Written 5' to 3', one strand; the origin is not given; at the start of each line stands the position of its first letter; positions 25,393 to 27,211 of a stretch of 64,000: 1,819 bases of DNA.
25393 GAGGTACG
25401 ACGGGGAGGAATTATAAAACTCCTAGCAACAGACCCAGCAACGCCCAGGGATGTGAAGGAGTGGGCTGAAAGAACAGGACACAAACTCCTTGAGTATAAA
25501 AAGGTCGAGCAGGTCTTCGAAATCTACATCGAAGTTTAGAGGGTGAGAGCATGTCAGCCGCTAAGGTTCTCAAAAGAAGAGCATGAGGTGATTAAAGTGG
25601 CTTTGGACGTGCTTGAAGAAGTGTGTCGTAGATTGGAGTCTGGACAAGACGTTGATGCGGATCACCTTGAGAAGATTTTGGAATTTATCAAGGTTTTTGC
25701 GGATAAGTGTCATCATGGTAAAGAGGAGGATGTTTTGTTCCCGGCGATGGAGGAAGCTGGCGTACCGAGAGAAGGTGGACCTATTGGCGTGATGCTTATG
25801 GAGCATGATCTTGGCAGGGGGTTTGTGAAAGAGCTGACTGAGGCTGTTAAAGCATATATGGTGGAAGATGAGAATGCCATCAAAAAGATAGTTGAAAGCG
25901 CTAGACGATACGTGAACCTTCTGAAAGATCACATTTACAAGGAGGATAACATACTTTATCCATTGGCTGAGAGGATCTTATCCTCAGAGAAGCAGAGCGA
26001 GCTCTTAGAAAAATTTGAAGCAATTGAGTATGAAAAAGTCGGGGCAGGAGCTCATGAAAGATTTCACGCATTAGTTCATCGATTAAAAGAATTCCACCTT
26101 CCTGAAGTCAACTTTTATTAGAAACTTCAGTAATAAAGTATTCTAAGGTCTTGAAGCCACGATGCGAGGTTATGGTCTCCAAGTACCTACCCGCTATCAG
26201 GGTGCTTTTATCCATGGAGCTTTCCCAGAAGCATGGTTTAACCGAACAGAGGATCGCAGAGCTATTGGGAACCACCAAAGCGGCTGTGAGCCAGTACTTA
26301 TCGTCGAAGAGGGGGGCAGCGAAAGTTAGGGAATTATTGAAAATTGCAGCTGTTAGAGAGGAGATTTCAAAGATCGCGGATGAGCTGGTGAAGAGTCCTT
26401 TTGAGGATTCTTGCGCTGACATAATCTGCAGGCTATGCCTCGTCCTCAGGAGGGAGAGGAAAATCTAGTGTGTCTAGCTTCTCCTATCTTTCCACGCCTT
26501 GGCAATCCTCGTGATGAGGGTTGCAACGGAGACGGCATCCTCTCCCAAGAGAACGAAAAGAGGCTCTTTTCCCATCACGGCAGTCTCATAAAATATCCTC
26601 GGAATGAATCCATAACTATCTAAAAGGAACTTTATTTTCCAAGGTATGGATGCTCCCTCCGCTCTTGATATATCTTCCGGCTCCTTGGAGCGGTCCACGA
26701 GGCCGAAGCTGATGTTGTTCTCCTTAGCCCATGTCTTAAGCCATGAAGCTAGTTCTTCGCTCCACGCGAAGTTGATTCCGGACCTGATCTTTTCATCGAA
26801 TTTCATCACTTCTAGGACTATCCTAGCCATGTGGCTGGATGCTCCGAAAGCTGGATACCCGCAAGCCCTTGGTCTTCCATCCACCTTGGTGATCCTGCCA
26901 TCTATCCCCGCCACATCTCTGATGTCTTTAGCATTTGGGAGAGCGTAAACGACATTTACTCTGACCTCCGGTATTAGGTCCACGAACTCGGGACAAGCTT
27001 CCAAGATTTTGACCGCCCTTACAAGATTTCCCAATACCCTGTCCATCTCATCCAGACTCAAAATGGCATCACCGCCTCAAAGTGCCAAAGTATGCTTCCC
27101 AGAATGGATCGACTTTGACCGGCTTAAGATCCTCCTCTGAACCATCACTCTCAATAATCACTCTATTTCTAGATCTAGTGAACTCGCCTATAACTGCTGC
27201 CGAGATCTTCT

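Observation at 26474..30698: Five-gene translationally coupled operon joining a ThrC-like PLP enzyme to a GG-terminated ubiquitin-like sulfur carrier and its E1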

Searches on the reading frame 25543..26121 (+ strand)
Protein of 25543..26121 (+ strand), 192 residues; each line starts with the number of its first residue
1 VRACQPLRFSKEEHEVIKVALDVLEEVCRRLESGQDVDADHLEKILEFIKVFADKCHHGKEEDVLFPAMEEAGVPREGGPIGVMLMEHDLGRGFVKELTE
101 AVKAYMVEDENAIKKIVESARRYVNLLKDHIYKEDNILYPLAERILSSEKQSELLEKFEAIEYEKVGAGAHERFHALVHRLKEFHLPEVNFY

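Call 3: search_protein_families(library=pfam, proteins=[window:25543-26121:+], max_evalue=0.01)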
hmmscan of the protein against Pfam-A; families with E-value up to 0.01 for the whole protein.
window:25543-26121:+ (192 aa): 1 family
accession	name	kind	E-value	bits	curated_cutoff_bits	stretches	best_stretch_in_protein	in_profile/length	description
PF01814.28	Hemerythrin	-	3.9e-22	79.5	25.3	1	9-142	5-127/127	Hemerythrin HHE cation binding domain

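Call 4: search_protein_families(library=ncbifam, proteins=[window:25543-26121:+], max_evalue=0.01)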
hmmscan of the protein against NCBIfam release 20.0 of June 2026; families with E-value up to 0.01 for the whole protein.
window:25543-26121:+ (192 aa): 4 families
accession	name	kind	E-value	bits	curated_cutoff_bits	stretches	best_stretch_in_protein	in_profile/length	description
TIGR03652.1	FeS_repair_RIC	equivalog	5.8e-10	39.3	204.7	2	97-188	92-181/216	iron-sulfur cluster repair di-iron protein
NF008221.0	PRK10992.1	equivalog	1.9e-09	37.3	254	1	55-142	127-216/220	iron-sulfur cluster repair protein YtfE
NF041614.1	FeSrepair_DnrN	equivalog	2.1e-06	28.1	300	1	56-140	66-152/157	iron-sulfur cluster repair protein DnrN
NF053874.1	persist_PA2171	equivalog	3.1e-05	23.8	190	1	11-161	8-143/157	PA2171 family ribosome-binding persister protein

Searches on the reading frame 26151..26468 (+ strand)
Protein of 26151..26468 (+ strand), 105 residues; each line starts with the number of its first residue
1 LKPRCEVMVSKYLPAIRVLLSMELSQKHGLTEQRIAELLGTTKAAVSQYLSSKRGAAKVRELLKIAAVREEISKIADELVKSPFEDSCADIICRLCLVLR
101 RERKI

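Call 3: search_protein_families(library=pfam, proteins=[window:26151-26468:+], max_evalue=0.01)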
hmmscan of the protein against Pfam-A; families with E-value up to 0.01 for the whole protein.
window:26151-26468:+ (105 aa): 4 families
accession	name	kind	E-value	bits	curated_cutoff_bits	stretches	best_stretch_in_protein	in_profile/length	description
PF01381.28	HTH_3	-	0.0001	22.7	23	1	26-67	6-46/55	Helix-turn-helix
PF04467.17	DUF483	-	0.00026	21.4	25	1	11-74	14-77/122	Protein of unknown function (DUF483)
PF08281.18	Sigma70_r4_2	-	0.0024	17.9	25.7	1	24-51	21-48/54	Sigma-70, region 4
PF13560.12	HTH_31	-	0.0072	17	27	1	26-67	11-52/64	Helix-turn-helix domain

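Call 4: search_protein_families(library=ncbifam, proteins=[window:26151-26468:+], max_evalue=0.01)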
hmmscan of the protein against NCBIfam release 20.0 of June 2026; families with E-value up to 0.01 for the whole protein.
window:26151-26468:+ (105 aa): 9 families
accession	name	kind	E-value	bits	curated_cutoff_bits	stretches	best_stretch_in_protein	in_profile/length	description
TIGR03879.1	near_KaiC_dom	domain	0.0002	21.8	65.1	1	22-85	28-86/91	probable regulatory domain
NF003057.0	PRK03975.1-5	subfamily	0.0028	17.3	168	1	26-50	17-41/134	putative transcriptional regulator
NF047913.1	TransRegIdnR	equivalog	0.0036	16.6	500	1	27-77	3-52/331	DNA-binding transcriptional regulator IdnR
NF003056.0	PRK03975.1-4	equivalog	0.0041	17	115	0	26-60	18-50/145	putative transcriptional regulator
TIGR03830.1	CxxCG_CxxCG_HTH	subfamily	0.008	16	61.8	0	26-71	75-121/127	type II TA system antitoxin MqsA family protein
NF003055.0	PRK03975.1-2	equivalog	0.008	15.9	122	1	23-65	19-61/140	putative transcriptional regulator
NF053597.1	EnfR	exception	0.009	16.2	260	0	27-48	16-37/142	transcriptional factor EnfR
NF007408.0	PRK09943.1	equivalog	0.009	15.6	211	1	23-67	14-57/185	HTH-type transcriptional regulator PuuR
TIGR02937.1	sigma70-ECF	superfamily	0.0097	15.6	42.9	0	22-52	126-156/165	sigma-70 family RNA polymerase sigma factor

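Call 96: search_protein_families(library=ncbifam, proteins=[window:26151-26468:+], max_evalue=0.01)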
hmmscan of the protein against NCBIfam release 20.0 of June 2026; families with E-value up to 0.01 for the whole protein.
window:26151-26468:+ (105 aa): 9 families
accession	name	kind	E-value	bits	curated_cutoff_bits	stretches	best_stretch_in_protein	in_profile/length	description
TIGR03879.1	near_KaiC_dom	domain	0.0002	21.8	65.1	1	22-85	28-86/91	probable regulatory domain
NF003057.0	PRK03975.1-5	subfamily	0.0028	17.3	168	1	26-50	17-41/134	putative transcriptional regulator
NF047913.1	TransRegIdnR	equivalog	0.0036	16.6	500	1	27-77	3-52/331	DNA-binding transcriptional regulator IdnR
NF003056.0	PRK03975.1-4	equivalog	0.0041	17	115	0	26-60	18-50/145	putative transcriptional regulator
TIGR03830.1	CxxCG_CxxCG_HTH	subfamily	0.008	16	61.8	0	26-71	75-121/127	type II TA system antitoxin MqsA family protein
NF003055.0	PRK03975.1-2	equivalog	0.008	15.9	122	1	23-65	19-61/140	putative transcriptional regulator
NF053597.1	EnfR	exception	0.009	16.2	260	0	27-48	16-37/142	transcriptional factor EnfR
NF007408.0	PRK09943.1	equivalog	0.009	15.6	211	1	23-67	14-57/185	HTH-type transcriptional regulator PuuR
TIGR02937.1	sigma70-ECF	superfamily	0.0097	15.6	42.9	0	22-52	126-156/165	sigma-70 family RNA polymerase sigma factor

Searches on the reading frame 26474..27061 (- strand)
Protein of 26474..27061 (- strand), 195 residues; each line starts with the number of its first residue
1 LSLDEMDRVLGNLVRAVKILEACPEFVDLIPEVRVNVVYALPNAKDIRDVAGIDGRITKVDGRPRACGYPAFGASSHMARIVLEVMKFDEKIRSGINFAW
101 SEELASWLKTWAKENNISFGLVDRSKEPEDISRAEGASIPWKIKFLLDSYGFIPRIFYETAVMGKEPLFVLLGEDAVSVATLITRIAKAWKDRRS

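Call 3: search_protein_families(library=pfam, proteins=[window:26474-27061:-], max_evalue=0.01)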
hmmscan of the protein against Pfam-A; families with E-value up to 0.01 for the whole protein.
window:26474-27061:- (195 aa): 1 family
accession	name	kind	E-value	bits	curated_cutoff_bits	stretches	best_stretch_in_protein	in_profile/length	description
PF10120.14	ThiN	-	8.9e-51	172.3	25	1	13-183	2-163/165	Thiamine-phosphate synthase ThiN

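Call 4: search_protein_families(library=ncbifam, proteins=[window:26474-27061:-], max_evalue=0.01)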
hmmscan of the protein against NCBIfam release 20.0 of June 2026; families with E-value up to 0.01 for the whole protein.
window:26474-27061:- (195 aa): 1 family
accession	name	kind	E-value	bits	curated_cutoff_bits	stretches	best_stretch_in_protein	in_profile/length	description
NF006346.0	PRK08573.1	equivalog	1.1e-39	136.4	528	1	8-187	271-449/450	bifunctional hydroxymethylpyrimidine kinase/phosphomethylpyrimidine kinase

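Call 43: search_solved_structures(query=window:26474-27061:-, max_evalue=0.01, show_alignments=2)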
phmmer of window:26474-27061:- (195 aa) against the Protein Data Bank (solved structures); distinct sequences matched with E-value up to 0.01: 2.
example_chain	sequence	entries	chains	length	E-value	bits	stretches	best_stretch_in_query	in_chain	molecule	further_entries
2pb9_A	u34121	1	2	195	6e-31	110.6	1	7-180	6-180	Phosphomethylpyrimidine kinase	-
2php_A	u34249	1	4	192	1e-22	83.8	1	6-190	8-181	Uncharacterized protein MJ0236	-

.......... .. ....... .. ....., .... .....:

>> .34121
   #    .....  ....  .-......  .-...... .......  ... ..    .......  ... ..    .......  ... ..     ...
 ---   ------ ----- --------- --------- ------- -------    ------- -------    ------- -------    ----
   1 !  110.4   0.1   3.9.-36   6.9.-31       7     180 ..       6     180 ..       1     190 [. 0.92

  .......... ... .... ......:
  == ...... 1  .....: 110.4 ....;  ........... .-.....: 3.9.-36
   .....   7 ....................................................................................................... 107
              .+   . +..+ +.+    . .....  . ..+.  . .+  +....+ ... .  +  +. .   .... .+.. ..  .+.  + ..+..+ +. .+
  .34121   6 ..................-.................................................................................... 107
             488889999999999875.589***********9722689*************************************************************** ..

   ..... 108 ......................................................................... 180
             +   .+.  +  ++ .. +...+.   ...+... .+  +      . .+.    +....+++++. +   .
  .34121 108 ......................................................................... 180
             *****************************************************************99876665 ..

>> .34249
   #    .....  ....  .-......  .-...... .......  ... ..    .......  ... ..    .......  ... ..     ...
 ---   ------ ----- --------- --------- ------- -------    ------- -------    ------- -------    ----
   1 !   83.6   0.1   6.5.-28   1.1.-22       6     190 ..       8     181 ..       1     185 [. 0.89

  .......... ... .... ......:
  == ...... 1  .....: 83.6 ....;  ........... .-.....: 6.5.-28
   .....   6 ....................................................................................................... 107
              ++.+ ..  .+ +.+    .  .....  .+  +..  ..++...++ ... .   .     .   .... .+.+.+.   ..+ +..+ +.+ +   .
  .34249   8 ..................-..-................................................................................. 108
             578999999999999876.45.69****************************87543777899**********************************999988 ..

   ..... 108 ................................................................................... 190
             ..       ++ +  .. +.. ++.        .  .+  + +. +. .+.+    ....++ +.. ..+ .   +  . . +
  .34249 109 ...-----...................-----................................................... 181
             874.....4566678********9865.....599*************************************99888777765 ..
